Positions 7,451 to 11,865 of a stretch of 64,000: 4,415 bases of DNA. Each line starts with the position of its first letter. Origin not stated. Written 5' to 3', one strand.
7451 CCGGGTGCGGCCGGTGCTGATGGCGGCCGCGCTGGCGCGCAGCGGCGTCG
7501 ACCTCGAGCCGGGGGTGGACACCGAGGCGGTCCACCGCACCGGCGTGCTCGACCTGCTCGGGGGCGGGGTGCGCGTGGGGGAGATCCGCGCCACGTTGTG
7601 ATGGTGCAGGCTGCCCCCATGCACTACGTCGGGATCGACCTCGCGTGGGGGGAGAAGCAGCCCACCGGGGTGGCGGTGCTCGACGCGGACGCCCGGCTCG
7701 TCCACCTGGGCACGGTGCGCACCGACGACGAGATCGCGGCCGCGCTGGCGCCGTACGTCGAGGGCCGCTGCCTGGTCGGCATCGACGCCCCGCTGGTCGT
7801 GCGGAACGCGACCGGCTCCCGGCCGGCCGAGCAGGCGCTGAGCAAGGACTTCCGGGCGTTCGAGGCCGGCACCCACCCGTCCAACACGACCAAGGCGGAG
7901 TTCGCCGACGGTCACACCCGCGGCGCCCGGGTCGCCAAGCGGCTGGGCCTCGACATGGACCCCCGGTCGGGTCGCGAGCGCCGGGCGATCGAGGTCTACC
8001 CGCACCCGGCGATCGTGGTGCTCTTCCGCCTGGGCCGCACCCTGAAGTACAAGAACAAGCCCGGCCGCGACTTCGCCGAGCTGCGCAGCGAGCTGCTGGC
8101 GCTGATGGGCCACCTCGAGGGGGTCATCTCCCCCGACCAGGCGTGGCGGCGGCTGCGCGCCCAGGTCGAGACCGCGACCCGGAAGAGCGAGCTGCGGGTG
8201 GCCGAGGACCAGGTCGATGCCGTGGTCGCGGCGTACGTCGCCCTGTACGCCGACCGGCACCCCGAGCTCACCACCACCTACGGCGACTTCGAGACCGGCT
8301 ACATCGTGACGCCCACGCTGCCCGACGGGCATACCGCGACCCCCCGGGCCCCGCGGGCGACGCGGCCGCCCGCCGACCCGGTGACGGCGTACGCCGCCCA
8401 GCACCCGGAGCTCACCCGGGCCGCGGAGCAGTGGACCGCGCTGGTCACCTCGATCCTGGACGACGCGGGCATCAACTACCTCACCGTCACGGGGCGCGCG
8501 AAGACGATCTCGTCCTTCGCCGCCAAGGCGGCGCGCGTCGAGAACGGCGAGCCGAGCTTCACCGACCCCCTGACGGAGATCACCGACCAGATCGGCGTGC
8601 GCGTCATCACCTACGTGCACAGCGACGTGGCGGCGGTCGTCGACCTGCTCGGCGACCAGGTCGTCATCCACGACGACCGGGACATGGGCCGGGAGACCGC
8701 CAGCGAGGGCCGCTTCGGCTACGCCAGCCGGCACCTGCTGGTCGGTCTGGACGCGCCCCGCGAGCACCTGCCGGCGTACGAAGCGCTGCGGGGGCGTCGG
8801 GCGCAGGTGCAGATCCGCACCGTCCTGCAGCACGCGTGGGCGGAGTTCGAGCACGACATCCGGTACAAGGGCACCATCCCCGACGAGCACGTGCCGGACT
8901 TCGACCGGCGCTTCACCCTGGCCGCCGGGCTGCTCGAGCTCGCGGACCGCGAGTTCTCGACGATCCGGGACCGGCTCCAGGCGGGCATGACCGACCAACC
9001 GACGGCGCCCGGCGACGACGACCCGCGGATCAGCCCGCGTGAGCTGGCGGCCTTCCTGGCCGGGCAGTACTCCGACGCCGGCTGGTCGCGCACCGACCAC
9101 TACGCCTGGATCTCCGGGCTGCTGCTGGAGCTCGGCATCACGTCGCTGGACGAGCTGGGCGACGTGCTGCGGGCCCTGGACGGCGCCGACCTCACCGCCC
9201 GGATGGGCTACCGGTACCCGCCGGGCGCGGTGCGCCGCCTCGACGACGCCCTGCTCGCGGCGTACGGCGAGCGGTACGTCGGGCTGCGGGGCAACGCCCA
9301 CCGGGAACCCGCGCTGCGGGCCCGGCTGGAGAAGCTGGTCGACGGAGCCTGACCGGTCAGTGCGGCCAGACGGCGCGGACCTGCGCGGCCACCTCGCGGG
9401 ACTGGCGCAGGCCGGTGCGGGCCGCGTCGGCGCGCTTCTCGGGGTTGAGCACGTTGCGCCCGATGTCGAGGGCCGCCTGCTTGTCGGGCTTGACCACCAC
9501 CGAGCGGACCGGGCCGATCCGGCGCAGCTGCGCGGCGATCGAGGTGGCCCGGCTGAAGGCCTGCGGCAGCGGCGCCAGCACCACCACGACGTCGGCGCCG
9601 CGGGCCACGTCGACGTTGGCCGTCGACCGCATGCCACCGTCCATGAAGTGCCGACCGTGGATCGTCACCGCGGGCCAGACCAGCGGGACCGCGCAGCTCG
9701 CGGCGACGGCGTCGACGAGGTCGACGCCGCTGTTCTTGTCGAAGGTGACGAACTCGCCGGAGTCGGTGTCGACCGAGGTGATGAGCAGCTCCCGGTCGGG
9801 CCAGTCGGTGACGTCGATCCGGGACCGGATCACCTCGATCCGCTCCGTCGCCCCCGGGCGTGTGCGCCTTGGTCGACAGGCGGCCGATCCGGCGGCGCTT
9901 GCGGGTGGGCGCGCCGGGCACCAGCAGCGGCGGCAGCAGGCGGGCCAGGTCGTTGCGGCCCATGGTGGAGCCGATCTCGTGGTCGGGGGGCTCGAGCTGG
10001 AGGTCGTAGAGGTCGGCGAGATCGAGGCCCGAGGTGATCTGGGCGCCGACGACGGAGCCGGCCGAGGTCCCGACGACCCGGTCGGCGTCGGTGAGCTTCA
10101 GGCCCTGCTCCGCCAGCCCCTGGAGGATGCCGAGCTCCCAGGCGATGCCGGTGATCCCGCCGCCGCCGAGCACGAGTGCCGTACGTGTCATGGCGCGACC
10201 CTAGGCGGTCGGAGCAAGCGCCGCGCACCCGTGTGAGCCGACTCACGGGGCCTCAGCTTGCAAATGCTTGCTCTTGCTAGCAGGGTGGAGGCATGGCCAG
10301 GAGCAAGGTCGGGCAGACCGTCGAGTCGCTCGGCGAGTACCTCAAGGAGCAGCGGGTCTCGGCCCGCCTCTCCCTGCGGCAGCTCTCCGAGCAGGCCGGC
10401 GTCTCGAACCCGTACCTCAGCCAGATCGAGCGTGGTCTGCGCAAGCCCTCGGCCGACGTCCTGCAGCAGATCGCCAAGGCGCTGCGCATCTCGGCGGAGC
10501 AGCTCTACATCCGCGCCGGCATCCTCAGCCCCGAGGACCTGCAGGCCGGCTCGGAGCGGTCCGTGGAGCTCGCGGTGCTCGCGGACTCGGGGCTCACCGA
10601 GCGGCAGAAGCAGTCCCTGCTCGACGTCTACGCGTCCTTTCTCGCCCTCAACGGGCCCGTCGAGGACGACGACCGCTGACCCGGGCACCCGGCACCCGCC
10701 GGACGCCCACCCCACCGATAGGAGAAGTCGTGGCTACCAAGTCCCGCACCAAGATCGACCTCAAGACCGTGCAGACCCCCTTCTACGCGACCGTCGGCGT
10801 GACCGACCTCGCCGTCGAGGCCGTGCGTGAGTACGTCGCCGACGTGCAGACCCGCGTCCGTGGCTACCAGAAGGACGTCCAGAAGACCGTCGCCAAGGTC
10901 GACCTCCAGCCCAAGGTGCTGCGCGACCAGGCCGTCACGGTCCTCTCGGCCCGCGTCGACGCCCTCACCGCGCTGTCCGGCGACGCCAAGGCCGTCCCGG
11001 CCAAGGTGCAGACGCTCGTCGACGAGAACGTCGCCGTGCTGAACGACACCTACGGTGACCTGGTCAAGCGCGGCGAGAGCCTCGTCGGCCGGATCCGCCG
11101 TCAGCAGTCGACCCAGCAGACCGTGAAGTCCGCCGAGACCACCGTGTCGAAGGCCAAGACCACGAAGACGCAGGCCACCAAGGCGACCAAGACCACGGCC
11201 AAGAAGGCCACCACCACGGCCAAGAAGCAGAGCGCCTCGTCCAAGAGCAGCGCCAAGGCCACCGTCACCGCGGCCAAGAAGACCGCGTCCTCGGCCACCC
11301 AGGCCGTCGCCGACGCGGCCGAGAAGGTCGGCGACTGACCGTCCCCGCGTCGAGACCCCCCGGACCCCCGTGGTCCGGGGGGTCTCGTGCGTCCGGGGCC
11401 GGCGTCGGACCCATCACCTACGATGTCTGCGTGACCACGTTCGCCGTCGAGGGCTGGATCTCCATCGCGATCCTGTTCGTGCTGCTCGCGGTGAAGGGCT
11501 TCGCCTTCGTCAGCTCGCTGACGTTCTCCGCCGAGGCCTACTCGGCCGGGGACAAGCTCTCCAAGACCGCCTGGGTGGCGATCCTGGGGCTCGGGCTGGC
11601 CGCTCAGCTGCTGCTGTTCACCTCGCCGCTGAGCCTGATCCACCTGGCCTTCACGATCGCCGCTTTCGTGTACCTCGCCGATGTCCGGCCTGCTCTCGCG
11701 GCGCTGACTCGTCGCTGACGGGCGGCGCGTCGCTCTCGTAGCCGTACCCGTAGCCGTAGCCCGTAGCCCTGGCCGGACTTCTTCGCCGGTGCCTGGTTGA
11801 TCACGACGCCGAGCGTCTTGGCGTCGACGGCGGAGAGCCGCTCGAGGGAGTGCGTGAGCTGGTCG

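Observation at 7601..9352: DUF429 (RNase H-fold nuclease-like) domain fused to a RelA/SpoT alarmone-synthetase domain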

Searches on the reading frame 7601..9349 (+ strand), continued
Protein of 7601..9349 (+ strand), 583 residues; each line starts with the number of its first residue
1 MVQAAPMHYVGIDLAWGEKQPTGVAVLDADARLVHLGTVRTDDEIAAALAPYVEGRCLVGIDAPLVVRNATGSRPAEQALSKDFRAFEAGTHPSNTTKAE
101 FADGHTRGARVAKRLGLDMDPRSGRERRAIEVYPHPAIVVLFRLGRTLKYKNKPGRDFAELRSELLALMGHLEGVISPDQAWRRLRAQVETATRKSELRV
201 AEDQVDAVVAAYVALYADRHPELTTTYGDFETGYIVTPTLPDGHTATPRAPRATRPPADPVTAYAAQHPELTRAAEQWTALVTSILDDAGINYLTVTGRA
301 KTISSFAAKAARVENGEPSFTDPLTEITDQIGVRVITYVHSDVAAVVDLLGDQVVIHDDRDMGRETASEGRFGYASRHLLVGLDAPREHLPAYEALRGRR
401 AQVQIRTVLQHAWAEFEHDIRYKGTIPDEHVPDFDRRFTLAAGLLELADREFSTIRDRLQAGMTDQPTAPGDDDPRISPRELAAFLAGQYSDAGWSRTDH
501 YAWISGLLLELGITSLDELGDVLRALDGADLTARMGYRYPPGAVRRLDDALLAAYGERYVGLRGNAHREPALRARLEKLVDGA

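Call 46: predict_structure(alignment_id=A2)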
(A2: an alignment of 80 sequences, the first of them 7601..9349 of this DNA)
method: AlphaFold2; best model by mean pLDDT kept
length: 583 residues; sequences in the alignment: 80
mean_pLDDT: 86.8   pTM: 0.54
mean pLDDT of the five models: 86.8, 85.6, 84.8, 84.4, 83.2
residues with pLDDT >= 90: 318; 70-90: 215; 50-70: 33; < 50: 17
segments of 3 or more residues with pLDDT < 50: 249-257
pLDDT, mean of each block of 10 residues (from residue 1): 79 84 96 96 95 96 64 80 86 67 79 93 92 93 88 85 91 91 95 93 97 97 91 87 74 51 84 95 90 91 84 88 88 93 92 96 82 84 94 94 92 81 76 80 80 78 55 82 89 79 96 97 94 88 94 97 96 94 62
secondary structure, 60 per line:
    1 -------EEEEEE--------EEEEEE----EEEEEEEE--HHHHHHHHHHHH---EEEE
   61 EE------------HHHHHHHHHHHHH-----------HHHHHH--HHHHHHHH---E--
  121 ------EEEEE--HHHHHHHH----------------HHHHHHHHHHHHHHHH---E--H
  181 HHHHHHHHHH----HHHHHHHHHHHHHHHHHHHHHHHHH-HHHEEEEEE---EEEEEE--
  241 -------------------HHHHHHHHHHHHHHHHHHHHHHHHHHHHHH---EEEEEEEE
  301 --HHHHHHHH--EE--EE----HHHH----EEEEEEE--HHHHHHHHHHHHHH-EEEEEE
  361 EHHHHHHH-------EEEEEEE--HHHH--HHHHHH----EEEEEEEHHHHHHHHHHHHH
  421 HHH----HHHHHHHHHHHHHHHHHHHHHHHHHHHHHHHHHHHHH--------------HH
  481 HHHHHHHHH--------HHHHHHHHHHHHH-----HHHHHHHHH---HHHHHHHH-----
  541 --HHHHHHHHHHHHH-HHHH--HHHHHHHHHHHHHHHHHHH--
elements in order: E8-13 E22-27 E32-39 H42-53 E57-62 H75-87 H99-104 H107-114 E127-131 H134-141 H158-173 H180-190 H195-219 E224-229 E233-238 H260-289 E293-300 H303-310 H323-326 E331-337 H340-353 E355-361 H362-368 E376-382 H385-388 H391-396 E401-407 H408-423 H428-464 H479-489 H498-510 H516-524 H528-535 H543-555 H557-560 H563-581

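Call 48: fold_search(model_id=the predicted structure, library=pdb)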
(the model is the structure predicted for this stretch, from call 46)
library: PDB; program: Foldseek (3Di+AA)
matches with E <= 10: 485; with E <= 0.001: 54
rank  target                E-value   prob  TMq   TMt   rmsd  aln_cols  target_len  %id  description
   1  2be3_A                1.1e-08  1.00  0.28  0.74   4.0       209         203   25  Structure of a GTP Pyrophosphokinase Family Protein from Streptococcus pneumoniae (released 2005-12-06)
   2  5ded_C                1.1e-08  1.00  0.26  0.72   4.2       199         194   25  Crystal structure of the small alarmone synthethase 1 from Bacillus subtilis bound to its product pppGpp (released 2015-10-28)
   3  5ded_E                1.2e-08  1.00  0.28  0.78   3.9       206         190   24  Crystal structure of the small alarmone synthethase 1 from Bacillus subtilis bound to its product pppGpp (released 2015-10-28)
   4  5dec_D                1.3e-08  1.00  0.27  0.77   3.9       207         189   23  Crystal structure of the small alarmone synthetase 1 from Bacillus subtilis (released 2015-10-28)
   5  5dec_B                1.4e-08  1.00  0.28  0.78   3.7       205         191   24  Crystal structure of the small alarmone synthetase 1 from Bacillus subtilis (released 2015-10-28)
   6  5f2v_T                1.8e-08  1.00  0.26  0.70   4.8       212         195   24  Crystal structure of the small alarmone synthethase 1 from Bacillus subtilis bound to AMPCPP (released 2015-12-16)
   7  5dec_A                1.9e-08  1.00  0.27  0.75   4.4       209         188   24  Crystal structure of the small alarmone synthetase 1 from Bacillus subtilis (released 2015-10-28)
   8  3l9d_B                1.9e-08  1.00  0.26  0.72   4.3       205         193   23  The Crystal Structure of smu.1046c from Streptococcus mutans UA159 (released 2011-01-12)
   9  5ded_A                3.2e-08  1.00  0.27  0.73   4.6       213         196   23  Crystal structure of the small alarmone synthethase 1 from Bacillus subtilis bound to its product pppGpp (released 2015-10-28)
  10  3l9d_A                4.9e-08  1.00  0.27  0.71   4.1       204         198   25  The Crystal Structure of smu.1046c from Streptococcus mutans UA159 (released 2011-01-12)
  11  5f2v_S                9.8e-08  1.00  0.24  0.70   4.1       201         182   23  Crystal structure of the small alarmone synthethase 1 from Bacillus subtilis bound to AMPCPP (released 2015-12-16)
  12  5ded_G                1.3e-07  1.00  0.26  0.75   3.6       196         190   25  Crystal structure of the small alarmone synthethase 1 from Bacillus subtilis bound to its product pppGpp (released 2015-10-28)
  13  2be3_B                1.3e-07  1.00  0.27  0.74   4.1       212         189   24  Structure of a GTP Pyrophosphokinase Family Protein from Streptococcus pneumoniae (released 2005-12-06)
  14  5ded_B                1.4e-07  1.00  0.27  0.76   4.4       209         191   23  Crystal structure of the small alarmone synthethase 1 from Bacillus subtilis bound to its product pppGpp (released 2015-10-28)
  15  5ded_F                1.4e-07  1.00  0.25  0.69   4.2       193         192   25  Crystal structure of the small alarmone synthethase 1 from Bacillus subtilis bound to its product pppGpp (released 2015-10-28)
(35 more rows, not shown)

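Call 57: search_dna_similar(query=window:7601-9349:+, collection=phages, mode=protein, max_rows=10)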
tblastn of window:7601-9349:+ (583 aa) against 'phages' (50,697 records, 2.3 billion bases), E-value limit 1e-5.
Records with a match: 9; places in all: 9; records where one place covers at least 80% of the query: 0.
Best place of each record, by identity: <60% 9.
By first word of the organism name: Bacteriophage 3; Staphylococcus 2; Mycobacterium 2; Vibrio 1; Enterococcus 1.
By host as written in the record: - 3; Staphylococcus aureus 2; Vibrio cyclitrophicus 10N.261.45.F7 1; Mycobacterium abscessus GD68 1; Mycobacterium abscessus GD04 1; Enterococcus faecalis 1.
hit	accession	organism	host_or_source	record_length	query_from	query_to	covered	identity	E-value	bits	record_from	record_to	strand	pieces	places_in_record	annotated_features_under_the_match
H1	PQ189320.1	Vibrio phage 10N.261.45.F7_PE002A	Vibrio cyclitrophicus 10N.261.45.F7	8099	269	457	32%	30.5%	8e-21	103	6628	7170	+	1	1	hypothetical protein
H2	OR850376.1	Staphylococcus phage SA 1298 Kay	Staphylococcus aureus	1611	296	460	28%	34.1%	4e-9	65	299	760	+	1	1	record has no annotation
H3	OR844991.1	Staphylococcus phage SA 1306 Kay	Staphylococcus aureus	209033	296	460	28%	34.1%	7e-9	65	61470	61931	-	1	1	record has no annotation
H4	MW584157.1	Mycobacterium phage prophi68-1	Mycobacterium abscessus GD68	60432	282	455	30%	31.6%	1e-13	81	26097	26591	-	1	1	42: GTP pyrophosphokinase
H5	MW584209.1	Mycobacterium phage prophiGD04-1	Mycobacterium abscessus GD04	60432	282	455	30%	31.6%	1e-13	81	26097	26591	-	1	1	42: GTP pyrophosphokinase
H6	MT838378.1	Bacteriophage sp.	human fecal samples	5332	296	472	30%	28.7%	8e-7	58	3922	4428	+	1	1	record has no annotation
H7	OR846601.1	Enterococcus phage Efs 1-1-1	Enterococcus faecalis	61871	296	462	29%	29.2%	8e-6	55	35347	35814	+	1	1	record has no annotation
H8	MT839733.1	Bacteriophage sp.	human fecal samples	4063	295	462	29%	26.3%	2e-8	63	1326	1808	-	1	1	record has no annotation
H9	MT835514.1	Bacteriophage sp.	human fecal samples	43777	295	460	28%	25.7%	2e-7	61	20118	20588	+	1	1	record has no annotation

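Call 58: search_dna_similar(query=window:7601-9349:+, collection=plasmids, mode=protein, max_rows=15)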
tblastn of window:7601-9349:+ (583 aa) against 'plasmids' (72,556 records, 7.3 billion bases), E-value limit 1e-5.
Records with a match: 55; places in all: 55; records where one place covers at least 80% of the query: 0.
Best place of each record, by identity: <60% 55.
By first word of the organism name: Ralstonia 15; Bacillus 7; Rhizobium 6; Agrobacterium 5; Arthrobacter 2; Cetobacterium 2; Klebsiella 2; Staphylococcus 2; Streptomyces 2; Miltoncostaea 1; and 11 more.
By predicted mobility (MOB-suite, as given by PLSDB): non-mobilizable 26; mobilizable 15; conjugative 14.
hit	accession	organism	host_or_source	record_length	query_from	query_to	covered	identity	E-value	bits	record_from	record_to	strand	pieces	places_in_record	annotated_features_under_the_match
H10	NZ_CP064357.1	Miltoncostaea oceani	pure culture,marine sediment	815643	7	238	40%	44.4%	2e-37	156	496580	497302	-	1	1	DUF429 domain-containing protein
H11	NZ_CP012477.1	Arthrobacter sp. ERGS1:01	single,stream water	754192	261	562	52%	32.0%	8e-32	139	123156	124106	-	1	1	(p)ppGpp synthetase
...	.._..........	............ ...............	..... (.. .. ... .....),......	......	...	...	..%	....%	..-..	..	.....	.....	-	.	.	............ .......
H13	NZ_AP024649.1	Arthrobacter sp. StoSoilB13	-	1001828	261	539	48%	30.4%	3e-26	122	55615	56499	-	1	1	none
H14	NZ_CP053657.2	Bacillus cereus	culture,soil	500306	261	523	45%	29.1%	8e-24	114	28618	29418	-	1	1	RelA/SpoT domain-containing protein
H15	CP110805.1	Lysinibacillus sp. MHQ-1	pure culture,river water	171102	264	494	40%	32.8%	3e-24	115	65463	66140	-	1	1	hypothetical protein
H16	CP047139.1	Ralstonia solanacearum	Potato,Single cell,tuber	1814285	282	463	31%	41.6%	1e-28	129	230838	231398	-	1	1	hypothetical protein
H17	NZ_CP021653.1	Ralstonia solanacearum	Solanum lycopersicum,Tomato with ...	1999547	282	463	31%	41.6%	1e-28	129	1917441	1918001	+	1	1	none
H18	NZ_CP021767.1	Ralstonia solanacearum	Solanum lycopersicum,Tomato with ...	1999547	282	463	31%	41.6%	1e-28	129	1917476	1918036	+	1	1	none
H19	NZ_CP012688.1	Ralstonia solanacearum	Solanum commersonii,whole organism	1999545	282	463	31%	41.6%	1e-28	129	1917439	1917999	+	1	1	none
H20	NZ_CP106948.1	Bacillus thuringiensis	BGSC database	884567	268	459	33%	38.5%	7e-26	120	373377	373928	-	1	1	hypothetical protein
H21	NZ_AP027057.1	Limnohabitans sp. TEGF004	water,lake surface water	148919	276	482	36%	35.6%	2e-31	138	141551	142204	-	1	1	hypothetical protein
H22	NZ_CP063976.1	Bacillus cereus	Soil in tiger area of zoo,cell culture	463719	268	459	32%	39.4%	7e-23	134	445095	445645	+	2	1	hypothetical protein (x2)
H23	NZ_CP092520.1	Cetobacterium somerae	Danio rerio,tissue sample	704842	264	455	33%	36.7%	2e-24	116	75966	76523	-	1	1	hypothetical protein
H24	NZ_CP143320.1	Cetobacterium somerae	intestine of Yellow Catfish,pure culture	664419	264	455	33%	36.7%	4e-24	115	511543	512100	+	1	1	hypothetical protein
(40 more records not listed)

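Call 62: find_encoding_contigs(protein=P0002, flank=5000, max_places=1)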
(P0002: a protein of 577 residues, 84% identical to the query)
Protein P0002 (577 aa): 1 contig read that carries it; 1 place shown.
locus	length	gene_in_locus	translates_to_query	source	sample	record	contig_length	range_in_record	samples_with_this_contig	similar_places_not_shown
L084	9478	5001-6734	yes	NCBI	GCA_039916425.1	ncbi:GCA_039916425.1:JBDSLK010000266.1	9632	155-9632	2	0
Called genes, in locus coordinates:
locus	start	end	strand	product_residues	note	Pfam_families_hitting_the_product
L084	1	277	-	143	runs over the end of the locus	PF01507:PAPS_reduct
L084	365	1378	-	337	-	PF01925:TauE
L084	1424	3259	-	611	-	PF01583:APS_kinase, PF13671:AAA_33, PF01451:LMWPc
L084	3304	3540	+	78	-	PF04014:MazE_antitoxin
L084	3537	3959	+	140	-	PF01850:PIN (weak)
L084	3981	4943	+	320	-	PF06089:Asparaginase_II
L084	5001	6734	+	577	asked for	PF04250:DUF429, PF04607:RelA_SpoT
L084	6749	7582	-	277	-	PF01734:Patatin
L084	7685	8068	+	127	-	PF13560:HTH_31, PF12844:HTH_19, PF13413:HTH_25 (faint), PF01381:HTH_3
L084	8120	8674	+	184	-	-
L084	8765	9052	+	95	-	PF10724:DUF2516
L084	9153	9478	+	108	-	PF01050:MannoseP_isomer, PF07883:Cupin_2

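Call 63: find_encoding_contigs(protein=P0047, flank=5000, max_places=1)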
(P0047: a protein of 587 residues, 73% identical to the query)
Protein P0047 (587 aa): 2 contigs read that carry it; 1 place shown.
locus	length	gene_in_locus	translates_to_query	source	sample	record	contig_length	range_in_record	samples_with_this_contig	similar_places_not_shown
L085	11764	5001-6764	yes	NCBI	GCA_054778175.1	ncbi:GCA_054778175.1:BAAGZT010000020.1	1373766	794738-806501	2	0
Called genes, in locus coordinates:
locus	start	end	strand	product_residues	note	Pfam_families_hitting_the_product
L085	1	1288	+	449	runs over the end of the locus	PF01070:FMN_dh, PF05690:ThiG (faint)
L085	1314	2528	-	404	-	PF00067:p450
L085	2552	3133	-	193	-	PF03729:DUF308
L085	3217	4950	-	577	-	PF00128:Alpha-amylase, PF16657:Malt_amylase_C (weak)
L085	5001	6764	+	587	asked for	PF04250:DUF429, PF04607:RelA_SpoT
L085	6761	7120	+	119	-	PF08818:DUF1801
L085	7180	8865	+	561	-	PF03109:ABC1, PF01636:APH (weak)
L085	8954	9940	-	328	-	PF00296:Bac_luciferase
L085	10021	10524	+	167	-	PF04978:MST, PF12867:DinB_2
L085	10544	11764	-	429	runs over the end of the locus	PF05977:MFS_3, PF07690:MFS_1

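Call 64: find_encoding_contigs(protein=P0378, flank=5000, max_places=1)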
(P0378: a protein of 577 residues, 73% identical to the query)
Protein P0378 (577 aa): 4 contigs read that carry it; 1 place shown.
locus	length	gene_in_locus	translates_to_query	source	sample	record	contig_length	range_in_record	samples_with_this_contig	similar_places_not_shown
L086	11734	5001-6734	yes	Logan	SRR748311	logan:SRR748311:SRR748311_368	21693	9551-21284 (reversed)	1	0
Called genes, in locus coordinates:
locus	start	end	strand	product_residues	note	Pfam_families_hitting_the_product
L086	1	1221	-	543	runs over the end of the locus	?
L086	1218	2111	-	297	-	PF01259:SAICAR_synt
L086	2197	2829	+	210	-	-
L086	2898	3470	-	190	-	PF08044:DUF1707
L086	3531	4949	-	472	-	PF00206:Lyase_1, PF10397:ADSL_C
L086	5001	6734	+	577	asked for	PF04250:DUF429, PF04607:RelA_SpoT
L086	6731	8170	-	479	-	PF00324:AA_permease, PF03845:Spore_permease (weak), PF13520:AA_permease_2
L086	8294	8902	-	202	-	PF00440:TetR_N (weak), PF17940:TetR_C_31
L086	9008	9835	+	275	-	-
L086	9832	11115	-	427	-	PF02844:GARS_N, PF01071:GARS_A, PF02843:GARS_C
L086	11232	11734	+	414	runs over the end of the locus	PF00067:p450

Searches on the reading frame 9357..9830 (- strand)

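Call 22: search_protein_families(library=pfam, proteins=[window:9357-9830:-], max_evalue=0.001)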
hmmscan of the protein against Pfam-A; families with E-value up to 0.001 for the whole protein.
window:9357-9830:- (157 aa): 1 family
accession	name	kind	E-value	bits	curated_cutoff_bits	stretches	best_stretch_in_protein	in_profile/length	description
PF01734.28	Patatin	-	7.5e-12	46.3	27.7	1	10-76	124-190/191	Patatin-like phospholipase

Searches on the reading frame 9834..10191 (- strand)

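Call 22: search_protein_families(library=pfam, proteins=[window:9834-10191:-], max_evalue=0.001)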
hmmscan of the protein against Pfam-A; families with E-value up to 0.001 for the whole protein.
window:9834-10191:- (119 aa): 1 family
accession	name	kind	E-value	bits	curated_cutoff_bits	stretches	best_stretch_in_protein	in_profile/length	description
PF01734.28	Patatin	-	2.1e-10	41.5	27.7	1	6-68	1-60/191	Patatin-like phospholipase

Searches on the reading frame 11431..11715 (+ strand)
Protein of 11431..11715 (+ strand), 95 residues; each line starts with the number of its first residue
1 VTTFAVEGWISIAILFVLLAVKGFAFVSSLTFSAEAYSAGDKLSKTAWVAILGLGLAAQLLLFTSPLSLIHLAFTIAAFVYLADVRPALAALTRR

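Call 22: search_protein_families(library=pfam, proteins=[window:11431-11715:+], max_evalue=0.001)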
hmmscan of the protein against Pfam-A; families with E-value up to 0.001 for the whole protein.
window:11431-11715:+ (95 aa): 1 family
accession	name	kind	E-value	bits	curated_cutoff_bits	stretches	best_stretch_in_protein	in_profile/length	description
PF10724.14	DUF2516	-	5.9e-24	84.6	30.6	1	5-94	2-90/92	Protein of unknown function (DUF2516)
